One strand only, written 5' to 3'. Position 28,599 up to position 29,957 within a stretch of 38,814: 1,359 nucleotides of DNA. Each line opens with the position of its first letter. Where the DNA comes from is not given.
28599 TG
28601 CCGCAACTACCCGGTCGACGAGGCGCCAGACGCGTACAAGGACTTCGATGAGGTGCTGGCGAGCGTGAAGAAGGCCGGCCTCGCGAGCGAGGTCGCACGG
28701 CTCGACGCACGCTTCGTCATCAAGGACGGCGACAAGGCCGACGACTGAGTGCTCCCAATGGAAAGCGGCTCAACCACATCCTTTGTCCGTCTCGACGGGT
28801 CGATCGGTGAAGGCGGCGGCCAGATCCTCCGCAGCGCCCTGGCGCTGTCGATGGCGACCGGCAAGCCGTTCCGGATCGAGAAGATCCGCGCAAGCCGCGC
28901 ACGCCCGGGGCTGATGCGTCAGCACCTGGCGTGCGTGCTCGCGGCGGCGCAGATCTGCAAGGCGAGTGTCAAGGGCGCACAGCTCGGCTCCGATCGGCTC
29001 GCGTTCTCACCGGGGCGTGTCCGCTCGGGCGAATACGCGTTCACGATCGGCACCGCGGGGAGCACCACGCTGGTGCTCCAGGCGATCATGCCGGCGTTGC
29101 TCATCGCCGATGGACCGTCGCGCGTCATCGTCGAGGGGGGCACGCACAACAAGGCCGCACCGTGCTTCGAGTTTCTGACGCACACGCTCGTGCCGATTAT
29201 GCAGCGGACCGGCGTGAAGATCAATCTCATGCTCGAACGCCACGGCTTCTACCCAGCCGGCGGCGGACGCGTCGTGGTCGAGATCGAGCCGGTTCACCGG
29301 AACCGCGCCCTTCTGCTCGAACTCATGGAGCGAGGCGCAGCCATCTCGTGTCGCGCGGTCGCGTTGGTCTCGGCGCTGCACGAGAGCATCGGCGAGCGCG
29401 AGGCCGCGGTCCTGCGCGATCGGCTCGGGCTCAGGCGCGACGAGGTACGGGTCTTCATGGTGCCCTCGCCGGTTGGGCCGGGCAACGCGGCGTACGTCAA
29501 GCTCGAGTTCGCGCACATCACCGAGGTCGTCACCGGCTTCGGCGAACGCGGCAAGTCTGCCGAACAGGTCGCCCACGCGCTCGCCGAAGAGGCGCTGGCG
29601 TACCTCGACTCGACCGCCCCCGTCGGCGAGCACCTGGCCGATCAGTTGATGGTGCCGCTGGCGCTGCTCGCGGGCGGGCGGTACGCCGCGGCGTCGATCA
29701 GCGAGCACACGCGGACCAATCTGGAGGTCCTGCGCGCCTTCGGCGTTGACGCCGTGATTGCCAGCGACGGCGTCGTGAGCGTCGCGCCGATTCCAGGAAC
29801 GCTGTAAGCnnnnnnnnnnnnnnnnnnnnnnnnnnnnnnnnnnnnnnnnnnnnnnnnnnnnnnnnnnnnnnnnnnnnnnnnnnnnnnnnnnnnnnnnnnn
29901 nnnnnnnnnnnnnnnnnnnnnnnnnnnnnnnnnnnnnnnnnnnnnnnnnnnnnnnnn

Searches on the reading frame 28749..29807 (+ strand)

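Call 20: search_protein_families(library=pfam, proteins=[window:28749-29807:+], max_evalue=0.001)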
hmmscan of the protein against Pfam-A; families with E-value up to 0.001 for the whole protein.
window:28749-29807:+ (352 aa): 2 families
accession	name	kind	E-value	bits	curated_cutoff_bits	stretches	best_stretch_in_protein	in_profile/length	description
PF01137.26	RTC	-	4.2e-76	255.4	27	1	19-331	1-214/221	RNA 3'-terminal phosphate cyclase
PF05189.18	RTC_insert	-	1.7e-10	41.6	23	1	194-286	2-101/102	RNA 3'-terminal phosphate cyclase (RTC), insert domain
